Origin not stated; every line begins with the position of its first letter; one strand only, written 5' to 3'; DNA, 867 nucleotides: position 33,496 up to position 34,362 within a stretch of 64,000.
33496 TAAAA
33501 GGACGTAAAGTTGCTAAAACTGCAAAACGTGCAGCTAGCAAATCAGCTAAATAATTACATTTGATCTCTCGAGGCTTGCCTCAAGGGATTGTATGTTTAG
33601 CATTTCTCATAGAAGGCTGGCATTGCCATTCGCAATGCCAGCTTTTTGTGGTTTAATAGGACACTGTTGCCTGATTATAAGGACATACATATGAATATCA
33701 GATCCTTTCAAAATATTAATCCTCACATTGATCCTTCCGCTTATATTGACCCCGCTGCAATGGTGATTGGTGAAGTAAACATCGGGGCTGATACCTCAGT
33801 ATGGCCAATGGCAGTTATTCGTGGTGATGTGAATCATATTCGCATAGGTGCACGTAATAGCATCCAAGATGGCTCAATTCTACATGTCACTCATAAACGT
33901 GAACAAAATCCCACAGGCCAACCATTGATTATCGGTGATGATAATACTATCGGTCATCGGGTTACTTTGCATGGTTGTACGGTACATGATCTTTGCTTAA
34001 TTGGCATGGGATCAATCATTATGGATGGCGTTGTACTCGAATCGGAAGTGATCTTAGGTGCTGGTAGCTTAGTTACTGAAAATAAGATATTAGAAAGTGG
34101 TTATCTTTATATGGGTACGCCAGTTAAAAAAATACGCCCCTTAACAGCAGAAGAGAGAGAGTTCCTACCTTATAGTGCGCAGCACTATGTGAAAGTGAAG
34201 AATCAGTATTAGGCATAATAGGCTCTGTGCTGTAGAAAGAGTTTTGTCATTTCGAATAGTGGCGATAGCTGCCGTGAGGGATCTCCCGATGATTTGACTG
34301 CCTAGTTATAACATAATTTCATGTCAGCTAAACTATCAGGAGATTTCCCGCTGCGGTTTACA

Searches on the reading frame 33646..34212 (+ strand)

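Call 46: search_protein_families(library=ncbifam, proteins=[window:33646-34212:+], max_evalue=1e-8)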
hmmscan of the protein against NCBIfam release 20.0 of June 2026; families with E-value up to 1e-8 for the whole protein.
window:33646-34212:+ (188 aa): 6 families
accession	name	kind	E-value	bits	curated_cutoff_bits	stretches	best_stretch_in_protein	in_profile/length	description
NF050158.1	CarbAnhydGPos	equivalog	5.2e-46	156.4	250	1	18-187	2-164/172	gamma carbonic anhydrase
NF010150.1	PRK13627.1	equivalog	3.8e-29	101.8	305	1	16-183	1-161/196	carnitine operon protein CaiE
TIGR02287.1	PaaY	equivalog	1.3e-27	96.8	319.6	1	23-181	6-157/192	phenylacetic acid degradation protein PaaY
NF040597.1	carb_anhyd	equivalog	5.4e-17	62.1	380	1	23-150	58-198/248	carbonic anhydrase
NF053794.1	beta_CO2some_M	equivalog_domain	4.9e-14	52.3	550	1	22-157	16-155/320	beta-carboxysome scaffolding protein CcmM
TIGR03570.1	NeuD_NnaD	subfamily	3.8e-13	49.5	160.8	1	28-160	84-201/202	NeuD/PglB/VioB family sugar acetyltransferase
